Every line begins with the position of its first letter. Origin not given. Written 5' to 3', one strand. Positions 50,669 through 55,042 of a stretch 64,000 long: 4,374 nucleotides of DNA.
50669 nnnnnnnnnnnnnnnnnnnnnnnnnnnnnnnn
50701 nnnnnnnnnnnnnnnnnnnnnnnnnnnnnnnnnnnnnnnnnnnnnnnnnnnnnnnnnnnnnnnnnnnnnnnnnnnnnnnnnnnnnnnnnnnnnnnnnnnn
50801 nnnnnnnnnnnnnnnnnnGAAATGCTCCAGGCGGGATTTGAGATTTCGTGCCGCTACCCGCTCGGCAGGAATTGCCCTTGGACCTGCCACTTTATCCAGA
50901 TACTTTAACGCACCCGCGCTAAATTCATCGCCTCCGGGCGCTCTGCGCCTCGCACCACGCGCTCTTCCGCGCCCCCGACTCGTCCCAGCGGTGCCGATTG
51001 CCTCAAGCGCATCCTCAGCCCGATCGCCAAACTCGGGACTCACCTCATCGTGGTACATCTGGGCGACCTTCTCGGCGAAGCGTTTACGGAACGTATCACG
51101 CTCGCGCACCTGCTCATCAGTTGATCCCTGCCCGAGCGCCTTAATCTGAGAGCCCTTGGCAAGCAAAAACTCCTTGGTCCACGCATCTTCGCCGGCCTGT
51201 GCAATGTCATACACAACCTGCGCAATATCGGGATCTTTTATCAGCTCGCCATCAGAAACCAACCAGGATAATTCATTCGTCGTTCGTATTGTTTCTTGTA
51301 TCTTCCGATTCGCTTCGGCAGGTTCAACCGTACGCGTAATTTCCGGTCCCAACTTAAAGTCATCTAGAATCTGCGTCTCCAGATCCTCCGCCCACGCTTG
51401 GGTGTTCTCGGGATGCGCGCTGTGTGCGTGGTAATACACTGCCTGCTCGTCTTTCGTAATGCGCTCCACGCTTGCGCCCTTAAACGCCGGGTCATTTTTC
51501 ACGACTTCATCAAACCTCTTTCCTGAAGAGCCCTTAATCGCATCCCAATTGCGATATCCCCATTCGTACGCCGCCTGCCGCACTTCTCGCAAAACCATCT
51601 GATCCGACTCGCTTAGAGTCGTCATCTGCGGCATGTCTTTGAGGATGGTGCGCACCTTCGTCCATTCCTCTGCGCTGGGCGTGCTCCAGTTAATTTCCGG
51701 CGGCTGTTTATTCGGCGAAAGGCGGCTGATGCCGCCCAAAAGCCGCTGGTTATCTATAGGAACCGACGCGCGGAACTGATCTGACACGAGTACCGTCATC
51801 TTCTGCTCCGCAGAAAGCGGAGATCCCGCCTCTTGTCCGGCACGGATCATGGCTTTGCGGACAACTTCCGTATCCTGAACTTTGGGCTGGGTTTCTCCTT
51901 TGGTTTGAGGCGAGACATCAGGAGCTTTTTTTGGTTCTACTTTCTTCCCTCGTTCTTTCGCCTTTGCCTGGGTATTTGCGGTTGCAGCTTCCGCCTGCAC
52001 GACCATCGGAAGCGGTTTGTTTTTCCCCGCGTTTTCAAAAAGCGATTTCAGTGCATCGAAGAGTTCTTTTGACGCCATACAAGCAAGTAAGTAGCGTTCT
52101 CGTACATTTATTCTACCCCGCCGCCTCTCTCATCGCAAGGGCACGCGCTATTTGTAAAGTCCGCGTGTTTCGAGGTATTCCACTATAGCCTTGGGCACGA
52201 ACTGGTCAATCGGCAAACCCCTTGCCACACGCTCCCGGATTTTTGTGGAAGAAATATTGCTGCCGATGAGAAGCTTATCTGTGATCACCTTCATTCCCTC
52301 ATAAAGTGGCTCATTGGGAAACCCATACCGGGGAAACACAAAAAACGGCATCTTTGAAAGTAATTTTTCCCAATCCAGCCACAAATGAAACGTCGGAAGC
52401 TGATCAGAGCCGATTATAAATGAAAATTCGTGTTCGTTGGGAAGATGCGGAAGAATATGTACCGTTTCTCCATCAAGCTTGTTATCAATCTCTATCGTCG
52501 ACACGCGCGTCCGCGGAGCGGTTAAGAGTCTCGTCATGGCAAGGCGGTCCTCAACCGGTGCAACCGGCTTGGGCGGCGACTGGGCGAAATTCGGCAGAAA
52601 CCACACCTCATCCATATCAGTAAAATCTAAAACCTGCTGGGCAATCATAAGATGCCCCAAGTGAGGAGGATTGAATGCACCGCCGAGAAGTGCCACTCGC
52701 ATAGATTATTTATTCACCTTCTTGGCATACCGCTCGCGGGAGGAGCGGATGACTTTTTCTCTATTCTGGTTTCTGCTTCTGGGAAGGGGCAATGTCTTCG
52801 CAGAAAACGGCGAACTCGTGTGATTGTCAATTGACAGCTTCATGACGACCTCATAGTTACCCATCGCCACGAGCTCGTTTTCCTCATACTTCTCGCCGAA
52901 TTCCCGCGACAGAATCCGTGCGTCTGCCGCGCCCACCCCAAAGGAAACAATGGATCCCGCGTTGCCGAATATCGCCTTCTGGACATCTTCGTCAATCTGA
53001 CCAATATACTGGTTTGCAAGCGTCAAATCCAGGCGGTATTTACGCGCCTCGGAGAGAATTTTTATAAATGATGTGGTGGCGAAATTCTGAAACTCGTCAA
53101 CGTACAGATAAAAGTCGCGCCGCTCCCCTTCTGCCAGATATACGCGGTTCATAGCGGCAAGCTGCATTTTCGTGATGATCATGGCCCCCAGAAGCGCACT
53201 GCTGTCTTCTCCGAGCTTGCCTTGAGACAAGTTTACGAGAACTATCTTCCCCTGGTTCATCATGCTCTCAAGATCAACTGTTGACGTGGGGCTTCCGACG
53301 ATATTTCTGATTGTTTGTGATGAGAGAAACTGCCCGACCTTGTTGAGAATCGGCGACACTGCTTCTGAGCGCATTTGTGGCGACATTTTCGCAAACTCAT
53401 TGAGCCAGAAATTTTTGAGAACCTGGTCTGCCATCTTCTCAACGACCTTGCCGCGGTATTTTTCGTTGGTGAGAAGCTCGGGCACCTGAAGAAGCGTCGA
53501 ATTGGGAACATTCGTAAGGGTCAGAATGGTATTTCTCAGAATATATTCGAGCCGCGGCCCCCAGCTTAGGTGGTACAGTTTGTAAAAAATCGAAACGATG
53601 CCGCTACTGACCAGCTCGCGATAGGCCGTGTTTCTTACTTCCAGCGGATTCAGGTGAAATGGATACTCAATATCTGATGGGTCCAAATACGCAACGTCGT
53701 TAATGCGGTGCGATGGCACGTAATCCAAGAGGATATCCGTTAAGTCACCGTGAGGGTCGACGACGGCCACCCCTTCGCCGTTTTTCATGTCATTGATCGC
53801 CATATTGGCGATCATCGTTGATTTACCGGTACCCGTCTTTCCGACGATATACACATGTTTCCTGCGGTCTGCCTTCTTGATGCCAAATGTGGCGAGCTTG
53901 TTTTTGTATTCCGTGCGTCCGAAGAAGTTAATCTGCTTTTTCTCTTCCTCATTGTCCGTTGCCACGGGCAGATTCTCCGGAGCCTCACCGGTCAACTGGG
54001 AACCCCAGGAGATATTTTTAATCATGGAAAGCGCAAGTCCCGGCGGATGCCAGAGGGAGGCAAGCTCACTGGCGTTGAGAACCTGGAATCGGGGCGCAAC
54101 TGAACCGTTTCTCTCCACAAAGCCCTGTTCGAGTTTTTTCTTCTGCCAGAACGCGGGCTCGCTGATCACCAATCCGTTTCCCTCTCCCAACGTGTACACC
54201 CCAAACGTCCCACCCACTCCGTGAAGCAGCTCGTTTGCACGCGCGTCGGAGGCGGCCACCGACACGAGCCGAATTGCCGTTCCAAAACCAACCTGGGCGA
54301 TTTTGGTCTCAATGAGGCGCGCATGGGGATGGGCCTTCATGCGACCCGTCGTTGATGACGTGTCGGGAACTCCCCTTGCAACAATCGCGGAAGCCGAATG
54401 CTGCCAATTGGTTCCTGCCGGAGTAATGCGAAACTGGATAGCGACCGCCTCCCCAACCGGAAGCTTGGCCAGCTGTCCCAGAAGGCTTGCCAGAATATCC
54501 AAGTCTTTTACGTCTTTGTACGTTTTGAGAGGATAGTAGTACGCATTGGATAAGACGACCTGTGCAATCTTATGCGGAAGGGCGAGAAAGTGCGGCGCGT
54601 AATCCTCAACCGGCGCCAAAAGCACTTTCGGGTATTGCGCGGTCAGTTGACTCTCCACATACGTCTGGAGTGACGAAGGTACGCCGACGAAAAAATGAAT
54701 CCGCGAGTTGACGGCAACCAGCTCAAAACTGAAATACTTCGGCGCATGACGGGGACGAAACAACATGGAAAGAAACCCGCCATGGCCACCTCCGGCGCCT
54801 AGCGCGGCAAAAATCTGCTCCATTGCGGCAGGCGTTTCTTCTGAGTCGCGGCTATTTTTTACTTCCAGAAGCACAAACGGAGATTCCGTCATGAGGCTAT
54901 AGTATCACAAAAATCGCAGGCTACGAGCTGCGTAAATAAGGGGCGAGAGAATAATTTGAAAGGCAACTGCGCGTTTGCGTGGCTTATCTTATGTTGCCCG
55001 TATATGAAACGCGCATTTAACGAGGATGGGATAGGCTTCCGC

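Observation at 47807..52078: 1423-aa tail-anchored giant protein of unknown function downstream of T4CP-nadD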

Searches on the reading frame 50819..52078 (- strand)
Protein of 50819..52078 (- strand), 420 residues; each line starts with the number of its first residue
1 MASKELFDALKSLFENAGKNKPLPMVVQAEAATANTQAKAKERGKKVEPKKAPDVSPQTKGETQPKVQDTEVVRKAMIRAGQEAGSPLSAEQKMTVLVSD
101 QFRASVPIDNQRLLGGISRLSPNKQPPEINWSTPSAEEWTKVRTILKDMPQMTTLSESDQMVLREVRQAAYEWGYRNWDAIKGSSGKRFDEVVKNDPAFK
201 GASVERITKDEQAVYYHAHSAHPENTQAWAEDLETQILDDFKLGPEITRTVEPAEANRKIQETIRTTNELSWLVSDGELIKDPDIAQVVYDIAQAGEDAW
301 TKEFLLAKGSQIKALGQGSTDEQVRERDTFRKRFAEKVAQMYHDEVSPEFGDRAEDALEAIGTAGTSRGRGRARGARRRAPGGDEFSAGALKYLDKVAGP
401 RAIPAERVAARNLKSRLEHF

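Call 65: predict_structure(alignment_id=A5)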
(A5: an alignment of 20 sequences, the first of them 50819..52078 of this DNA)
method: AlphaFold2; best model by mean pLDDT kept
length: 420 residues; sequences in the alignment: 20
mean_pLDDT: 77.4   pTM: 0.62
mean pLDDT of the five models: 77.4, 76.5, 75.3, 73.2, 68.7
residues with pLDDT >= 90: 163; 70-90: 147; 50-70: 29; < 50: 81
segments of 3 or more residues with pLDDT < 50: 1-3, 16-69, 365-385
pLDDT, mean of each block of 10 residues (from residue 1): 50 49 37 33 38 38 42 88 90 94 90 96 92 94 96 93 96 94 82 89 90 88 88 89 86 93 89 91 94 87 92 80 88 89 69 79 53 39 53 79 76 74
secondary structure, 60 per line:
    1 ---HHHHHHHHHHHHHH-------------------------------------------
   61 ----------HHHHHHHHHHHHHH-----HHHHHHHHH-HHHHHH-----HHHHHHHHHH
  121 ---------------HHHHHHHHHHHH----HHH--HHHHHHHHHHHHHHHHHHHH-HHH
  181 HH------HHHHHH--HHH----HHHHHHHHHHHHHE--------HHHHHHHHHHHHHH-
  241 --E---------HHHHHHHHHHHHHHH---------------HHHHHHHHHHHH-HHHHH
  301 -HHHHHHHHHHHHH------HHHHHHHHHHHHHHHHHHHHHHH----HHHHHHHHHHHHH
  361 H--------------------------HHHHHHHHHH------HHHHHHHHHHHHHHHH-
elements in order: H4-17 H71-84 H90-98 H100-105 H111-120 H136-147 H157-176 H178-182 H189-194 H204-216 H226-239 H253-267 H283-294 H296-300 H302-314 H321-343 H348-361 H388-397 H404-419
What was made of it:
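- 51872..52033 (-): Residues 16-69: low-complexity Lys/Ala/Pro/Glu-rich segment, predicted disordered. pLDDT <50 (call 65).
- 50993..51871 (-): Residues 70-362: N-terminal all-helical domain. Its first part (about res 1-230) is largely missing in about two thirds of aligned members. pLDDT about 90 (call 65).
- Checked: AlphaFold predicts it as disordered (pLDDT <50; call 65).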

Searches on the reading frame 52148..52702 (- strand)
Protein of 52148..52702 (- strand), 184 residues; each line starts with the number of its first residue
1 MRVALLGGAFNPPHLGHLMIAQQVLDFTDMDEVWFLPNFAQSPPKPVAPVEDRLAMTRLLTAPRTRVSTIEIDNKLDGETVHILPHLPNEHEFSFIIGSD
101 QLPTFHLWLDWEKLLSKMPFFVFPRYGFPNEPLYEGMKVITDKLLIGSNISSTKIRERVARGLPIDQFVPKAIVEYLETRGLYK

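Call 5: search_protein_families(library=pfam, proteins=[window:52148-52702:-], max_evalue=0.01)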
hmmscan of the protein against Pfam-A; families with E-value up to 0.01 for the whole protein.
window:52148-52702:- (184 aa): 1 family
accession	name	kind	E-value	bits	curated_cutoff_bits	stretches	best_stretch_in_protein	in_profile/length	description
PF01467.32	CTP_transf_like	-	9.9e-21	74.8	21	1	5-158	1-133/133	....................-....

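Call 6: search_protein_families(library=ncbifam, proteins=[window:52148-52702:-], max_evalue=0.01)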
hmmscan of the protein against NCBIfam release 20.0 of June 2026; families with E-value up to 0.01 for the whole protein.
window:52148-52702:- (184 aa): 15 families
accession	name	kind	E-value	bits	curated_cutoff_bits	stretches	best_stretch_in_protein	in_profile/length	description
TIGR00482.1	TIGR00482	equivalog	8.4e-37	127.1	112.45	1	5-183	1-194/194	nicotinate (nicotinamide) nucleotide adenylyltransferase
NF000840.1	PRK00071.1-3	equivalog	4e-34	117.8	150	1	2-184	7-199/201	nicotinate-nucleotide adenylyltransferase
NF005519.0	PRK07152.1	equivalog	5.7e-29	101.2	315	1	1-183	1-184/361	nicotinate-nucleotide adenylyltransferase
NF000841.0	PRK00071.1-4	equivalog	1e-28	100.5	197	1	2-184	8-193/194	nicotinate-nucleotide adenylyltransferase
NF000839.0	PRK00071.1-1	equivalog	2.9e-24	86.2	187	2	4-131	9-143/219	nicotinate-nucleotide adenylyltransferase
NF000843.0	PRK00071.2-2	equivalog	2.9e-24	85.8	240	1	1-127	12-143/212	nicotinate-nucleotide adenylyltransferase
NF005410.0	PRK06973.1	equivalog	2.3e-21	76.2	214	1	2-128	23-159/243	nicotinate-nucleotide adenylyltransferase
NF000845.0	PRK00071.2-4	equivalog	3.1e-20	72.4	210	1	1-127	8-139/197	nicotinate-nucleotide adenylyltransferase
NF000846.0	PRK00071.2-5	equivalog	8.2e-18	64.6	329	1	1-125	19-148/210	nicotinate-nucleotide adenylyltransferase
NF000842.0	PRK00071.2-1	equivalog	8.4e-15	54.9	167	1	1-184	2-185/191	nicotinate-nucleotide adenylyltransferase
NF006479.0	PRK08887.1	equivalog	3.3e-13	49.8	164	1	1-117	2-125/174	nicotinate-nicotinamide nucleotide adenylyltransferase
TIGR00125.1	cyt_tran_rel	domain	2.7e-09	37.1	27.7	1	4-61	2-60/65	adenylyltransferase/cytidyltransferase family protein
TIGR01510.1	coaD_prev_kdtB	equivalog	2.2e-06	27.8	103.3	1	4-74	2-69/155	pantetheine-phosphate adenylyltransferase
NF002243.0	PRK01153.1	subfamily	9.9e-06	25.3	127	0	136-178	113-155/175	nicotinamide-nucleotide adenylyltransferase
TIGR01527.1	arch_NMN_Atrans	equivalog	0.00055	19.5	181.2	0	136-177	112-153/167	nicotinamide-nucleotide adenylyltransferase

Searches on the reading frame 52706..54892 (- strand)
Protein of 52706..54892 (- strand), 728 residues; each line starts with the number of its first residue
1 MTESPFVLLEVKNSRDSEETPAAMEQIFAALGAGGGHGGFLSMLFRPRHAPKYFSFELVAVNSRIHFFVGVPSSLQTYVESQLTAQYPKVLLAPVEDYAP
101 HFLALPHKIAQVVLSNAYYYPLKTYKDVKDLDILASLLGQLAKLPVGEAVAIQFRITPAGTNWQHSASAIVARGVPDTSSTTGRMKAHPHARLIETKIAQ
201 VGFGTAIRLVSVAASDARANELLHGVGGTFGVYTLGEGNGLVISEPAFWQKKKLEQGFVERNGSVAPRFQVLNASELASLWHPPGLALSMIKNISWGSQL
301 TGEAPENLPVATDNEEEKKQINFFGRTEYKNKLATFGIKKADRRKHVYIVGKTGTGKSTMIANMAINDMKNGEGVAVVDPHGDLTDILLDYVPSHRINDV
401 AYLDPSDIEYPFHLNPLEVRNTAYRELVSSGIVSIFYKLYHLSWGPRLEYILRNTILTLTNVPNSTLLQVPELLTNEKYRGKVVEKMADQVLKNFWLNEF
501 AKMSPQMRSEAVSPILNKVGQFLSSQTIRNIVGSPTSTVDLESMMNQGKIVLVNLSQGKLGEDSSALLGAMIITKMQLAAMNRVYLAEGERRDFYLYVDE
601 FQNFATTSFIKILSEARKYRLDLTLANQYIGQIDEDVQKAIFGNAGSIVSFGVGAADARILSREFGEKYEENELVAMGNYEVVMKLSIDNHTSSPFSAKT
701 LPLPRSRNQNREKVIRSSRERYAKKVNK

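Call 5: search_protein_families(library=pfam, proteins=[window:52706-54892:-], max_evalue=0.01)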
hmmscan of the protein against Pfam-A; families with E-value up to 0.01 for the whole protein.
window:52706-54892:- (728 aa): 12 families
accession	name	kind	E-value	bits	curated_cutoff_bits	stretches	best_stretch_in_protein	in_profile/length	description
PF01935.23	DUF87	-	1.5e-08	35.4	23.2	1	344-557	23-203/220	Helicase HerA, central domain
PF10412.15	TrwB_AAD_bind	-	1.1e-07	31.5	20.5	1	333-387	4-58/387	Type IV secretion-system coupling protein DNA-binding domain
PF12696.13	TraG-D_C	-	1.4e-06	28.6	22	1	595-671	3-85/126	TraM recognition site of TraD and TraG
PF18751.7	Ploopntkinase3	-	0.0009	19.3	27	0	345-390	4-47/187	P-loop Nucleotide Kinase3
PF04851.21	ResIII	-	0.0019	18.6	22.5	0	334-385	20-66/164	Type III restriction enzyme, res subunit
PF13191.12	AAA_16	-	0.0041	18.1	32.6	0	323-365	2-45/167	AAA ATPase domain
PF20720.3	nSTAND3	-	0.0047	17.1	27.2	0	338-384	11-57/155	Novel STAND NTPase 3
PF12775.13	AAA_7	-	0.0049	16.9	25.8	0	342-371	31-59/181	P-loop containing dynein motor region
PF12846.13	AAA_10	-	0.0051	16.3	27.5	1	342-495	19-167/362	AAA-like domain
PF00142.24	Fer4_NifH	-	0.0078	16.2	25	0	346-394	2-52/271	4Fe-4S iron sulfur cluster binding proteins, NifH/frxC family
PF03308.22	MeaB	-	0.0092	15.4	23.1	0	338-381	27-72/273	Methylmalonyl Co-A mutase-associated GTPase MeaB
PF06745.19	ATPase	-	0.0099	15.7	26.6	0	343-377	18-53/231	KaiC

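Call 6: search_protein_families(library=ncbifam, proteins=[window:52706-54892:-], max_evalue=0.01)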
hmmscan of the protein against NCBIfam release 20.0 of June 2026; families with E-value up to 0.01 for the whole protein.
window:52706-54892:- (728 aa): 16 families
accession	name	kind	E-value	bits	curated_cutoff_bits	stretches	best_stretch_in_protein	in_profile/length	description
NF045973.1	conju_CD1115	equivalog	1.7e-10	40.4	250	1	340-662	20-369/442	VirD4-like conjugal transfer protein, CD1115 family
NF053655.1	CedD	equivalog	2.8e-09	36.2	600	1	325-392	202-269/527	DNA-translocating ATPase CedD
TIGR03743.1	SXT_TraD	subfamily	1.2e-08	33.9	366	1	341-383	172-214/636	conjugative transfer system coupling protein TraD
TIGR03754.1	conj_TOL_TraD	equivalog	1.5e-05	23.7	647.55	1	338-389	174-224/643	type IV conjugative transfer system coupling protein TraD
NF033849.1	ser_rich_anae_1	subfamily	4.4e-05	21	650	1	338-600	754-1025/1163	serine-rich protein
NF045975.1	VirB4_plasma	equivalog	5e-05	21.2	590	1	319-387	488-558/894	Mbov_0397 family ICE element conjugal transfer ATPase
NF041326.1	Bacteroid_MobC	subfamily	0.001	17.5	900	0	596-677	460-545/655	conjugal transfer protein MobC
TIGR02746.1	TraC-F-type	equivalog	0.0014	16.6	567.05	1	307-379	394-465/800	type IV secretion system protein TraC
TIGR03597.1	GTPase_YqeH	equivalog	0.0015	17.8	297.4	1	333-366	145-177/361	ribosome biogenesis GTPase YqeH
TIGR03499.1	FlhF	equivalog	0.0017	18.4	174.15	1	314-376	166-232/286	flagellar biosynthesis GTPase FlhF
NF006505.0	PRK08939.1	equivalog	0.0022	17.3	228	0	338-368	150-179/306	primosomal protein DnaI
TIGR02759.1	TraD_Ftype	equivalog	0.0026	16.6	521.35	0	337-386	168-218/566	type IV conjugative transfer system coupling protein TraD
TIGR01969.1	minD_arch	subfamily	0.0057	15.8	201.75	0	350-384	7-39/251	cell division ATPase MinD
NF041447.1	TrbC_conju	equivalog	0.0057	15.1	800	0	321-381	106-166/685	F-type conjugative transfer protein TrbC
NF002981.0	PRK03695.1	equivalog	0.0073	15.7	281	0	331-372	14-54/253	vitamin B12 ABC transporter ATP-binding protein BtuD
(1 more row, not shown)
